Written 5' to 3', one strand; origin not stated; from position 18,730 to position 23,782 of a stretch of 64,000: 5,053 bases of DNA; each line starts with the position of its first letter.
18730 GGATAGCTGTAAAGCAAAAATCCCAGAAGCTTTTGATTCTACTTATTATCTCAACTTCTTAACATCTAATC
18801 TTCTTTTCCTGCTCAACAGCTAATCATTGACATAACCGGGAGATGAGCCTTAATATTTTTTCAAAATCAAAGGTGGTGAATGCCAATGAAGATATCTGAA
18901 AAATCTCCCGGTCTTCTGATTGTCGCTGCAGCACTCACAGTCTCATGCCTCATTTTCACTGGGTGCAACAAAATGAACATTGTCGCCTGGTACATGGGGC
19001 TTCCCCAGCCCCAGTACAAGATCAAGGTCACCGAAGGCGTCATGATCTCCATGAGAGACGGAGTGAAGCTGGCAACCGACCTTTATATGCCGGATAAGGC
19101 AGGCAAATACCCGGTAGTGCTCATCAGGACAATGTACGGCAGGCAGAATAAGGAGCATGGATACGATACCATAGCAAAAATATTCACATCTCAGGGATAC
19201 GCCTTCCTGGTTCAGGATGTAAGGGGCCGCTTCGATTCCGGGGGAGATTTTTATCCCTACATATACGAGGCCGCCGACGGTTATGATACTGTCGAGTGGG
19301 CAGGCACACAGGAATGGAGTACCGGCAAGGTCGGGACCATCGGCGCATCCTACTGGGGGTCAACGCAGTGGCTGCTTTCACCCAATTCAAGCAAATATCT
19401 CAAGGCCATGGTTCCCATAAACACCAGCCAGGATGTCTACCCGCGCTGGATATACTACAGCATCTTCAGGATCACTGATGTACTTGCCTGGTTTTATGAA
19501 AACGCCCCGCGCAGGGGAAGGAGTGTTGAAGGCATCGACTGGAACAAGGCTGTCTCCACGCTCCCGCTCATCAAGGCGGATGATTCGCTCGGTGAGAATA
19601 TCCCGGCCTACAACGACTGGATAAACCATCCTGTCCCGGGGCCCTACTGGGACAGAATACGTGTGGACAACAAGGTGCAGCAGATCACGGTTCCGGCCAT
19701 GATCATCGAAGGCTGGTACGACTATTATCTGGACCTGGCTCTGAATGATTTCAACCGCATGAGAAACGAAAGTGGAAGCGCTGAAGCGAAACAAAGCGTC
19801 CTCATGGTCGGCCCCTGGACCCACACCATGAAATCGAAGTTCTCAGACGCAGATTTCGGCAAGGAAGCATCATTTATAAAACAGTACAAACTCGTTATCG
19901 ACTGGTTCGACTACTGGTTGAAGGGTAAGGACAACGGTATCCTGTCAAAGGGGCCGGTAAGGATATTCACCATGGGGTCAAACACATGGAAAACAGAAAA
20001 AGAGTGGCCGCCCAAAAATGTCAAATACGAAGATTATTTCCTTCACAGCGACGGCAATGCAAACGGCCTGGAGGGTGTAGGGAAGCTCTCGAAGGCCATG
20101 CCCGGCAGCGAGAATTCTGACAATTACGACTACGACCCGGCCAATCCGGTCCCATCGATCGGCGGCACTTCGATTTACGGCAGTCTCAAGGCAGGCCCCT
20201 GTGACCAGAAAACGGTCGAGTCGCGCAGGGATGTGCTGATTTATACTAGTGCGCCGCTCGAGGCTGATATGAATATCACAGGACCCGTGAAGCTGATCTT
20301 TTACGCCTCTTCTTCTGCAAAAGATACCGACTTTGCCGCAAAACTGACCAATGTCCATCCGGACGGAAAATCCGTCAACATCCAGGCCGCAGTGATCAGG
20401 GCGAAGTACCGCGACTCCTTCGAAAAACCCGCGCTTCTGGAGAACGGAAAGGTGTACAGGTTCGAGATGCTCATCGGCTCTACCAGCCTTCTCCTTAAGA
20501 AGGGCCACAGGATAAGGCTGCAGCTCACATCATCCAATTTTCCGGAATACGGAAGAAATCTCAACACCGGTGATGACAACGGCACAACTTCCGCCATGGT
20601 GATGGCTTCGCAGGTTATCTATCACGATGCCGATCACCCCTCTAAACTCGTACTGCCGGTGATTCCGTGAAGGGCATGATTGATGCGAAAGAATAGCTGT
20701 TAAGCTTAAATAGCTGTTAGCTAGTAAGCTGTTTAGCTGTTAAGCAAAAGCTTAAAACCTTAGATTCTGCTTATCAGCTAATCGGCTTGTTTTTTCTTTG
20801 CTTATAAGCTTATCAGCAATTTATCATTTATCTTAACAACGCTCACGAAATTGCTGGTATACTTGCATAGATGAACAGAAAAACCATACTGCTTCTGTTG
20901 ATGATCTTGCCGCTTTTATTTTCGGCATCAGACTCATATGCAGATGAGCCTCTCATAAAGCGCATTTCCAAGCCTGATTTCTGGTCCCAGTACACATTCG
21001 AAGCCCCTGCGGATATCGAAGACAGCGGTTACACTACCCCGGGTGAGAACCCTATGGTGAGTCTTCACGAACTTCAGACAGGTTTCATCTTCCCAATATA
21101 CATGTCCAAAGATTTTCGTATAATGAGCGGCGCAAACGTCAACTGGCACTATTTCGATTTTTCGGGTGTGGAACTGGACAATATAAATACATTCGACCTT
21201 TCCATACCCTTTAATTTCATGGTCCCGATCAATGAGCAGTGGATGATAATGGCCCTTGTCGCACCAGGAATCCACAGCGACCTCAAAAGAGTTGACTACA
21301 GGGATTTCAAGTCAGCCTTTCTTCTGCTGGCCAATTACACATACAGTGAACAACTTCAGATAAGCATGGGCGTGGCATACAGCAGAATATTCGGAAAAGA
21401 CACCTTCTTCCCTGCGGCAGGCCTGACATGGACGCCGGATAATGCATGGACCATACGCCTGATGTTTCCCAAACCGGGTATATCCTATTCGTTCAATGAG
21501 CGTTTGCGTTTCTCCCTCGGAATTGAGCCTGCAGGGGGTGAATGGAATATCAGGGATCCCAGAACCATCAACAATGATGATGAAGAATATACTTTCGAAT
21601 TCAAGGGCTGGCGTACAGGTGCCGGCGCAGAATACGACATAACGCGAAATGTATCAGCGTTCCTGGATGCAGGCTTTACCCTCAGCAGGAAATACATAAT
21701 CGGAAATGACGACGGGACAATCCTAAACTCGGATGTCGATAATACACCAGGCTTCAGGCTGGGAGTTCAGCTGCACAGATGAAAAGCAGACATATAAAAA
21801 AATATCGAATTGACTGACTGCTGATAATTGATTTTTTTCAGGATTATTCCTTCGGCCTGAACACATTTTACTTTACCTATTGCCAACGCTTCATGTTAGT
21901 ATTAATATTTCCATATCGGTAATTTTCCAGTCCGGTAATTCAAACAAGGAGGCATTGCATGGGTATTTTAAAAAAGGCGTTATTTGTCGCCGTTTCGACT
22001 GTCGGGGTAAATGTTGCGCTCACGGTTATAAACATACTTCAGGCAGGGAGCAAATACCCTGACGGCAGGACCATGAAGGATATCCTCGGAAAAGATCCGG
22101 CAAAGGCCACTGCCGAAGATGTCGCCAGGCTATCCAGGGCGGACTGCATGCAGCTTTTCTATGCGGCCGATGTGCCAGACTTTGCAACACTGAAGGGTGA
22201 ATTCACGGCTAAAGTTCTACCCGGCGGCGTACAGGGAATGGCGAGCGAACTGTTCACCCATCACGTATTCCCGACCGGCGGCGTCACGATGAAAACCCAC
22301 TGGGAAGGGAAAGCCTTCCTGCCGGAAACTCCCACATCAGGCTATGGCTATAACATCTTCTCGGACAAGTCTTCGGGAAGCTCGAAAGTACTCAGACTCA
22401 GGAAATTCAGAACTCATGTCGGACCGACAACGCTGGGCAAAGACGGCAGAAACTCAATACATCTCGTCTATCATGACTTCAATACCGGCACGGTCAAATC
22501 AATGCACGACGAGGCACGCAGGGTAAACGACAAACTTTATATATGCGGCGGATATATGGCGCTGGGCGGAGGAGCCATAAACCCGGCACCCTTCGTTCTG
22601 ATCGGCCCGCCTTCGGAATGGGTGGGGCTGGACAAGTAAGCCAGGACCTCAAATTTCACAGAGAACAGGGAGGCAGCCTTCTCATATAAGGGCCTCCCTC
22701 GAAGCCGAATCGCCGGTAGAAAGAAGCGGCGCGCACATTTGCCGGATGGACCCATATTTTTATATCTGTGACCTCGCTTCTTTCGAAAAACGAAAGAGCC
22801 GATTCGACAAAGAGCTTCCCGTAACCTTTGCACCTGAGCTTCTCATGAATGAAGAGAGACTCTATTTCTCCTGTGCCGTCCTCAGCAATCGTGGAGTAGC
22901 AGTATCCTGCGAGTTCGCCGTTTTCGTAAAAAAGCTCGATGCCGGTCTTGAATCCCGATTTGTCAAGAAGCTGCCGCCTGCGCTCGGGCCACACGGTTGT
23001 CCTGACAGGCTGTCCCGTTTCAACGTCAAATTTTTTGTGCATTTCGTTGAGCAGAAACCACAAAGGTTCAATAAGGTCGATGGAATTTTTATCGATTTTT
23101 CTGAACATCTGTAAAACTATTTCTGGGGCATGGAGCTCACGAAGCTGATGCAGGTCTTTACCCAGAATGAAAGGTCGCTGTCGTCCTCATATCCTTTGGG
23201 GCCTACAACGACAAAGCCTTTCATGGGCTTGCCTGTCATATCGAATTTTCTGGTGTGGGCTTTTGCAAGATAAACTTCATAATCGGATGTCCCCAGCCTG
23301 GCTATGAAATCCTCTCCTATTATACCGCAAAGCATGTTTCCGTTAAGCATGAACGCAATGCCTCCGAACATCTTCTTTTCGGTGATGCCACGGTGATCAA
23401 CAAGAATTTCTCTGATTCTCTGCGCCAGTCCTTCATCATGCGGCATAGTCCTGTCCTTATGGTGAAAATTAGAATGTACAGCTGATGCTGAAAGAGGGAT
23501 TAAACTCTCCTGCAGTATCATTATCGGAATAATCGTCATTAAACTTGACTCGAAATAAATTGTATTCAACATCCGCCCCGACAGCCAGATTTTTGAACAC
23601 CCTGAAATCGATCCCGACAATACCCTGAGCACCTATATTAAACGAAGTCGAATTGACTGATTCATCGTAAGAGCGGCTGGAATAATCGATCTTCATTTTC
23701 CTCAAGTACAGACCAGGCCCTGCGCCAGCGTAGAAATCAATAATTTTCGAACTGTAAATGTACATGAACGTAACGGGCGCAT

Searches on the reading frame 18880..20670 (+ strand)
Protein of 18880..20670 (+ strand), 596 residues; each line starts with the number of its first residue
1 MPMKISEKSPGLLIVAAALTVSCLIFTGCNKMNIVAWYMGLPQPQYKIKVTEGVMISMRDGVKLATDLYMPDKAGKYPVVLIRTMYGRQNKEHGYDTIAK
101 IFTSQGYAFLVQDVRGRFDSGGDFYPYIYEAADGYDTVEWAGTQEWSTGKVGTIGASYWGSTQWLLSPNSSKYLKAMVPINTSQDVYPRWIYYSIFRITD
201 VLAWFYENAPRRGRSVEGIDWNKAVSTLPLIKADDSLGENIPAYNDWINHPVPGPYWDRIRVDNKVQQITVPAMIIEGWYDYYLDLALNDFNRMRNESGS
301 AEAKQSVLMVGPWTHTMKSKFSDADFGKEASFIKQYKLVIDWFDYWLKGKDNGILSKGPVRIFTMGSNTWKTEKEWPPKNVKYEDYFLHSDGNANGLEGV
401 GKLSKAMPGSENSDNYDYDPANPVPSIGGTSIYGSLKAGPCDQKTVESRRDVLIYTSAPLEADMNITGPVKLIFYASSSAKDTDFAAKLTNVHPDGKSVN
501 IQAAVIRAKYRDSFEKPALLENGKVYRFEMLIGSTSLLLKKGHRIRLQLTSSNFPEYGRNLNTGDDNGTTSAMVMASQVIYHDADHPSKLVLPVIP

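Call 12: search_protein_families(library=pfam, proteins=[window:18880-20670:+], max_evalue=0.00001)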
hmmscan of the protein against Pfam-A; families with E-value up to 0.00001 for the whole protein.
window:18880-20670:+ (596 aa): 2 families
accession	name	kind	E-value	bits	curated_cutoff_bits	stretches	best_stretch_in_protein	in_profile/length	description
PF02129.25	Peptidase_S15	-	2.9e-50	171.8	23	1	60-316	1-261/262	X-Pro dipeptidyl-peptidase (S15 family)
PF08530.16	PepX_C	-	1e-43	150.2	22.5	1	352-590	1-216/217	X-Pro dipeptidyl-peptidase C-terminal non-catalytic domain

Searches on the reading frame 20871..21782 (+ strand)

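Call 12: search_protein_families(library=pfam, proteins=[window:20871-21782:+], max_evalue=0.00001)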
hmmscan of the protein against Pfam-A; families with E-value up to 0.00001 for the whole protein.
window:20871-21782:+ (303 aa): 2 families
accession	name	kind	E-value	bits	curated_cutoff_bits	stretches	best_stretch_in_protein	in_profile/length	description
PF19783.5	DUF6268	-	2.9e-21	76.1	22.8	1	107-277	82-249/279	Domain of unknown function (DUF6268)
PF13505.12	OMP_b-brl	-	6.5e-06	26.9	28.7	0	87-299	25-171/175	Outer membrane protein beta-barrel domain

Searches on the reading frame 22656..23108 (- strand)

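Call 12: search_protein_families(library=pfam, proteins=[window:22656-23108:-], max_evalue=0.00001)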
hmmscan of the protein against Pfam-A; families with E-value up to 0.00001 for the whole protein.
window:22656-23108:- (150 aa): 4 families
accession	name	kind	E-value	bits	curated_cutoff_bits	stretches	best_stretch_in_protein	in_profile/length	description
PF00583.31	Acetyltransf_1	-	2.7e-14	53.9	20.7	1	47-136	28-116/116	Acetyltransferase (GNAT) family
PF13508.13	Acetyltransf_7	-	2.6e-10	40.9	27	1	61-137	9-83/84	Acetyltransferase (GNAT) domain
PF13673.13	Acetyltransf_10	-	1e-08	35.6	23.6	1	59-137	35-108/128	Acetyltransferase (GNAT) domain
PF08445.16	FR47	-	2.6e-06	27.8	22.1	1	72-137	15-78/86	FR47-like protein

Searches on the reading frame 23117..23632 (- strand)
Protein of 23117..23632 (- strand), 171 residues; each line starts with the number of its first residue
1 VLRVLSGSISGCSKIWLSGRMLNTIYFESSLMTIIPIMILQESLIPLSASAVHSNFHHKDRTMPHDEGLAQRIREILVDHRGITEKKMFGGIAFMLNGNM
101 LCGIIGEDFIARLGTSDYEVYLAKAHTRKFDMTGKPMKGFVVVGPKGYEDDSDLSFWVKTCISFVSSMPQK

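Call 12: search_protein_families(library=pfam, proteins=[window:23117-23632:-], max_evalue=0.00001)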
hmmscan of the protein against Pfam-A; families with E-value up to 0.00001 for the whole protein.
window:23117-23632:- (171 aa): 1 family
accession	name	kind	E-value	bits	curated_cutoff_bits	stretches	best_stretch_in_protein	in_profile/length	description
PF04993.18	TfoX_N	-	2.7e-14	53.5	30.1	1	77-164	3-90/91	TfoX N-terminal domain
